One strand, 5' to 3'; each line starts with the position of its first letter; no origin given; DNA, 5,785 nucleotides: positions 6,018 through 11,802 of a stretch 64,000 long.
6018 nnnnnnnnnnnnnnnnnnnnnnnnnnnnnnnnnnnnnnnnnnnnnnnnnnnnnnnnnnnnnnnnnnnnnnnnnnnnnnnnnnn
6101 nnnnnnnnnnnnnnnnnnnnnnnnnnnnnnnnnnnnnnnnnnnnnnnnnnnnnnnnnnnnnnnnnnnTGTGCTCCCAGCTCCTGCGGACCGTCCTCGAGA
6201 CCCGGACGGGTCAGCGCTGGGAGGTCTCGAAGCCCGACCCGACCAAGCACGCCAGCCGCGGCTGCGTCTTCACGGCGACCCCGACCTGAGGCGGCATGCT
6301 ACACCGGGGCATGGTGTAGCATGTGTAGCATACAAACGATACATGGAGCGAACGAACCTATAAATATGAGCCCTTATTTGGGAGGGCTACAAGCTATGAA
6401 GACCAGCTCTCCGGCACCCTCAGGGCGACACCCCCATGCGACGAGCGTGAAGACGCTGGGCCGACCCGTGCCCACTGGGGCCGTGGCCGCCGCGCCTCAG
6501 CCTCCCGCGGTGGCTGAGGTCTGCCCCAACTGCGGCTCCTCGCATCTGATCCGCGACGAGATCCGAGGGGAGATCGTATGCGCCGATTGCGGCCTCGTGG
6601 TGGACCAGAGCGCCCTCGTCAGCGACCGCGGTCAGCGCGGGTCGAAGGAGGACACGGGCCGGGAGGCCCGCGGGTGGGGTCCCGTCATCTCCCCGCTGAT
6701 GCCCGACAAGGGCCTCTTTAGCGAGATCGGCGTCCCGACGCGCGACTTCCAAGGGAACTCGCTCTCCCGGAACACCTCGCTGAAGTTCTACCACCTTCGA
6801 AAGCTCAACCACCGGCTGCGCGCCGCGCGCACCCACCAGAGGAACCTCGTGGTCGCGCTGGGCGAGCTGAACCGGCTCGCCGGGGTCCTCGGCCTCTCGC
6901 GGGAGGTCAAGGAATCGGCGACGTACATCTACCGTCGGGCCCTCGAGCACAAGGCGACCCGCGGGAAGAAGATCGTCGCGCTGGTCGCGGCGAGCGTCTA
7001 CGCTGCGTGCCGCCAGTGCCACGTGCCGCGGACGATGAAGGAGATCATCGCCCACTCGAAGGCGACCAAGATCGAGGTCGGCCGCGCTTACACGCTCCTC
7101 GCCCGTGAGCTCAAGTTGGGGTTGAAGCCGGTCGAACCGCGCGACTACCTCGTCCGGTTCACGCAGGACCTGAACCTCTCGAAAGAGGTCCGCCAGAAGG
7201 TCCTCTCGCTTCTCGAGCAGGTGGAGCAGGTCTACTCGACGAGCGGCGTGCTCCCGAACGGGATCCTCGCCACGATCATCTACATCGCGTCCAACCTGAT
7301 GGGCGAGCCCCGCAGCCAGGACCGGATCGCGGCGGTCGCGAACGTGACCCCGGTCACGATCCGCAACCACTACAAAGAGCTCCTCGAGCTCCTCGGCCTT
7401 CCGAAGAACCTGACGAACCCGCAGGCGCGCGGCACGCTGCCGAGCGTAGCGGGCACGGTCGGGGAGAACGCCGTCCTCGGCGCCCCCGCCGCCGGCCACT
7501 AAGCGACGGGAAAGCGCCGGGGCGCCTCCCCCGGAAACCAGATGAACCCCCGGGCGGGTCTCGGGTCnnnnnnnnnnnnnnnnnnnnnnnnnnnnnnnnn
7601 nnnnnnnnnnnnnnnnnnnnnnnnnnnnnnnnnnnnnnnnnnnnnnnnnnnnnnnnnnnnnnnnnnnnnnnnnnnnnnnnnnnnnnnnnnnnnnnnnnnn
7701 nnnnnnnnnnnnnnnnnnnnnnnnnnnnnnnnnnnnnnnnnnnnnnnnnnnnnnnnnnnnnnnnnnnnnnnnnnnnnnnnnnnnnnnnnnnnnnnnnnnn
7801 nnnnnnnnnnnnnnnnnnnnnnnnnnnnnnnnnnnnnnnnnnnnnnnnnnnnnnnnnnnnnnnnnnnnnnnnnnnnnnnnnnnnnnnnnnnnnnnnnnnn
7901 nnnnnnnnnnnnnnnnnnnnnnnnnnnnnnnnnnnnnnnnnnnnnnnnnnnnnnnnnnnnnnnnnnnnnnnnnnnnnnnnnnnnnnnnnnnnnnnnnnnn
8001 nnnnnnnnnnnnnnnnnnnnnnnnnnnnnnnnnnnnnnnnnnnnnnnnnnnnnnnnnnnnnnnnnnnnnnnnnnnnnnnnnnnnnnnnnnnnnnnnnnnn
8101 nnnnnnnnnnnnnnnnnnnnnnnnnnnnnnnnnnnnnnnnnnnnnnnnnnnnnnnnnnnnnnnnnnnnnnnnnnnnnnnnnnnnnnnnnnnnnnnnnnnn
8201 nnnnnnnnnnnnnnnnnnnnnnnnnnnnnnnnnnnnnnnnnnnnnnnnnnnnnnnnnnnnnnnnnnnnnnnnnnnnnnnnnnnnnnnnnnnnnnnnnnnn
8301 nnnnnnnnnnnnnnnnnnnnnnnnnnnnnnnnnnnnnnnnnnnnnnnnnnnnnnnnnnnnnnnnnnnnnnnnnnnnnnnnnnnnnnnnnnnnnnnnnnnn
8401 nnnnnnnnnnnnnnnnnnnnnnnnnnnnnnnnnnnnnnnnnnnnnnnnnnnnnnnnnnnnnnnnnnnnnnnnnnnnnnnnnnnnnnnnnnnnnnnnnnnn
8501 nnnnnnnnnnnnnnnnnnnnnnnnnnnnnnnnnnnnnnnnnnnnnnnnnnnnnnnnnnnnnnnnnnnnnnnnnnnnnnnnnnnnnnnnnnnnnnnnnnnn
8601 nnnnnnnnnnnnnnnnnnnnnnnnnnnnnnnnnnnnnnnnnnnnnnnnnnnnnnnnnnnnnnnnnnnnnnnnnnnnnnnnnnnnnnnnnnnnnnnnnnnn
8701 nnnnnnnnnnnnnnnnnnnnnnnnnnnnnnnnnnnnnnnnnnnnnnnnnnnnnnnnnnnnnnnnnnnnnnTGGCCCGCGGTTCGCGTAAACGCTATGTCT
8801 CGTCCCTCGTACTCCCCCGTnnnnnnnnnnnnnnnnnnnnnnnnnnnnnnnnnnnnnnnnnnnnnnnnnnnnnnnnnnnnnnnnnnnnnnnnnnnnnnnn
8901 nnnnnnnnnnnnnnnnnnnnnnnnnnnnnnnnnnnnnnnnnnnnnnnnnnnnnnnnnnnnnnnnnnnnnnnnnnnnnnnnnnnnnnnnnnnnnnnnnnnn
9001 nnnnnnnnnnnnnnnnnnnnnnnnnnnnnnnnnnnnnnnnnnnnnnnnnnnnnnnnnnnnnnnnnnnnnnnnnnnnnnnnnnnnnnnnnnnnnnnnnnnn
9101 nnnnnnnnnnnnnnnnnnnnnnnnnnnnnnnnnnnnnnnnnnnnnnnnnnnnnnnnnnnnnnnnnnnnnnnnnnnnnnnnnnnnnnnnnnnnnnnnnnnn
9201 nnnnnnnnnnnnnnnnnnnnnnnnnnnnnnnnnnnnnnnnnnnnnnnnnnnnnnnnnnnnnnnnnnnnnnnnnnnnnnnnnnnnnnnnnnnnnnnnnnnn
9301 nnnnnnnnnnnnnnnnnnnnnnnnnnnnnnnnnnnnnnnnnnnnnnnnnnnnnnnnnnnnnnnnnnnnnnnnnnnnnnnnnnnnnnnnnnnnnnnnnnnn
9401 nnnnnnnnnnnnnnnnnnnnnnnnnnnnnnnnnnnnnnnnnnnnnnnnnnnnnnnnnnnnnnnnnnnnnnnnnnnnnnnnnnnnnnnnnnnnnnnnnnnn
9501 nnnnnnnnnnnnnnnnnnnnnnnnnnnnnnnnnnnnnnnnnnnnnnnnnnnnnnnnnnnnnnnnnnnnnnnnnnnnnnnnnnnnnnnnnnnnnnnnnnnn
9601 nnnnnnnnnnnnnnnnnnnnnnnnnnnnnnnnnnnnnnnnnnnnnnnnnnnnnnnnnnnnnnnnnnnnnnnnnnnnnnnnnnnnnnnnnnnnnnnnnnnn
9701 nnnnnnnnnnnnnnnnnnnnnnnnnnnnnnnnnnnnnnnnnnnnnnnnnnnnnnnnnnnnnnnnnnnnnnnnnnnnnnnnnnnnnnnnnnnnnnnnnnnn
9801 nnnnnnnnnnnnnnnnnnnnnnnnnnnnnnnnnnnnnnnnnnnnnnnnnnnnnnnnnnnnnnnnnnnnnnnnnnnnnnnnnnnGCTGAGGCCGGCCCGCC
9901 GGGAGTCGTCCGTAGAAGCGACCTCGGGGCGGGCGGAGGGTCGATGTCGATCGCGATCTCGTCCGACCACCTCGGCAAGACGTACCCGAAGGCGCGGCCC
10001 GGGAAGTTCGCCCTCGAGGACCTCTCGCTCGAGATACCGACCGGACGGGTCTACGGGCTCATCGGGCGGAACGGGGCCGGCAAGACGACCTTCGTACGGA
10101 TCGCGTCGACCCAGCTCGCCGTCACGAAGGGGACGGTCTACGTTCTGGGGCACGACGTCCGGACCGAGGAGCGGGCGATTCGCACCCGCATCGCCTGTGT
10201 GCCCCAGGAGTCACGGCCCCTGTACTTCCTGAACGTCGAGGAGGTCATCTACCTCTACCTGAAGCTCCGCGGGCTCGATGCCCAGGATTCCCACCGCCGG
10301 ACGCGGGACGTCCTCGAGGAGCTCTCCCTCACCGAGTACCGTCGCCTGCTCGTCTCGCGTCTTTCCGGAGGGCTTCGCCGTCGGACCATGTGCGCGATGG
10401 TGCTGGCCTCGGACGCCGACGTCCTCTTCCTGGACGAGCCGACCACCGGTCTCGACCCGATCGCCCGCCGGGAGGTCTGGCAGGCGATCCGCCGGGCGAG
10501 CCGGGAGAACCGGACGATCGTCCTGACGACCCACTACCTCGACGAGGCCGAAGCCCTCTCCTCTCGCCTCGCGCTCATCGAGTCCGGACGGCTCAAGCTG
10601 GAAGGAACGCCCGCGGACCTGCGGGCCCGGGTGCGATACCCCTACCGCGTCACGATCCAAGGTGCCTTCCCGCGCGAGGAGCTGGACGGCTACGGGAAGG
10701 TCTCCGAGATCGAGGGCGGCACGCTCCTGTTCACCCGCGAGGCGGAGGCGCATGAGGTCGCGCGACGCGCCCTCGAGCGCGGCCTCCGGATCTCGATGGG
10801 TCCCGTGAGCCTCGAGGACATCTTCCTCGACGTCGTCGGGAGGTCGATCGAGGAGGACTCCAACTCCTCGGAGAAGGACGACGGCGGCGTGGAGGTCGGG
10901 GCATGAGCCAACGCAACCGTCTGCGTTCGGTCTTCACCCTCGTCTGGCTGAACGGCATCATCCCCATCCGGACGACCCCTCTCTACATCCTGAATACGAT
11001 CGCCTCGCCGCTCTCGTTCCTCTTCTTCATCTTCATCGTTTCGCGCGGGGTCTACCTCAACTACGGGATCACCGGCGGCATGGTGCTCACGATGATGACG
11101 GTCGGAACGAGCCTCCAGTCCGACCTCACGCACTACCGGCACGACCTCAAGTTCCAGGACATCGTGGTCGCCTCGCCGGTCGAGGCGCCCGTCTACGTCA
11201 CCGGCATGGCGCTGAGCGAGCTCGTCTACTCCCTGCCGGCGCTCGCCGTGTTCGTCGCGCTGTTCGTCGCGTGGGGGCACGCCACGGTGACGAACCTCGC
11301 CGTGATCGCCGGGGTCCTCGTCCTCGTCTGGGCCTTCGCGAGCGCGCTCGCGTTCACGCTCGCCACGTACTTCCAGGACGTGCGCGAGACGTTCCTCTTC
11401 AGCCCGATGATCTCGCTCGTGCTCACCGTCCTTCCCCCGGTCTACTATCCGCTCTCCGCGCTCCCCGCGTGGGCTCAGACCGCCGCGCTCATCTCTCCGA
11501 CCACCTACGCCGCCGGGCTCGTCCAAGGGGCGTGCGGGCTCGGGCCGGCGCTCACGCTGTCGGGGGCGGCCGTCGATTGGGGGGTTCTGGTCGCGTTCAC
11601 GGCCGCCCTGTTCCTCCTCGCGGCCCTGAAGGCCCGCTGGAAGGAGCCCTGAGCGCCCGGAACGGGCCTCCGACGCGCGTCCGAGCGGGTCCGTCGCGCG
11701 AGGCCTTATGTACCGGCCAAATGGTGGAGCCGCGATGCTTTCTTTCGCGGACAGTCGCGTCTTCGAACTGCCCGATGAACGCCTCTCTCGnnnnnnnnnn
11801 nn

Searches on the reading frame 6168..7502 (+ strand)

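Call 80: search_protein_families(library=pfam, proteins=[window:6168-7502:+], max_evalue=0.00001)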
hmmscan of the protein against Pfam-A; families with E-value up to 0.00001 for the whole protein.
window:6168-7502:+ (444 aa): 2 families
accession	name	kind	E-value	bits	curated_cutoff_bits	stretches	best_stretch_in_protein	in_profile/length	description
PF00382.24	TFIIB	-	8e-36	122.4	23.6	2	226-313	4-91/92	Transcription factor TFIIB repeat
PF08271.17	Zn_Ribbon_TF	-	1.6e-12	47.2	29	1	118-151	2-35/43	TFIIB zinc-binding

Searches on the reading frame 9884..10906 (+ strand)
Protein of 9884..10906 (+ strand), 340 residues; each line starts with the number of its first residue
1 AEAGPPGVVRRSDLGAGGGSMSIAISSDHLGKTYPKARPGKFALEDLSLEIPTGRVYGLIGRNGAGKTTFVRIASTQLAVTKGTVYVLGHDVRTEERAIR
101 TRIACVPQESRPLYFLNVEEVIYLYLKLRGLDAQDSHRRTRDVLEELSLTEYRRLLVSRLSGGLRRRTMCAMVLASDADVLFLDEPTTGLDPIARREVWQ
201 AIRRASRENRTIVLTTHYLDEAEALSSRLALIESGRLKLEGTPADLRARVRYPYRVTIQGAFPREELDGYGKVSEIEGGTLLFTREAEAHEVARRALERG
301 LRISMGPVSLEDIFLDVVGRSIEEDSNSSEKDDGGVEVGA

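Call 79: search_protein_families(library=pfam, proteins=[window:9884-10906:+], max_evalue=0.00001)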
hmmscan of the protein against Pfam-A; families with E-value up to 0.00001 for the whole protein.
window:9884-10906:+ (340 aa): 2 families
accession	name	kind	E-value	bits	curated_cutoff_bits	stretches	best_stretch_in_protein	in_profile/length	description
PF00005.33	ABC_tran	-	1.4e-27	97.4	25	1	44-188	1-137/137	ABC transporter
PF13304.12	AAA_21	-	2.1e-12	48.2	27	1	135-217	212-298/304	AAA domain, putative AbiEii toxin, Type IV TA system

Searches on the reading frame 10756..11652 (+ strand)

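Call 79: search_protein_families(library=pfam, proteins=[window:10756-11652:+], max_evalue=0.00001)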
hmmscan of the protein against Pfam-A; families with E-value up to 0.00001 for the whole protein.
window:10756-11652:+ (298 aa): 1 family
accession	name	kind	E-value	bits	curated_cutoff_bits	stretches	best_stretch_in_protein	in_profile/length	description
PF01061.29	ABC2_membrane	-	5.4e-13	49.4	26.9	1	61-256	5-206/211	ABC-2 type transporter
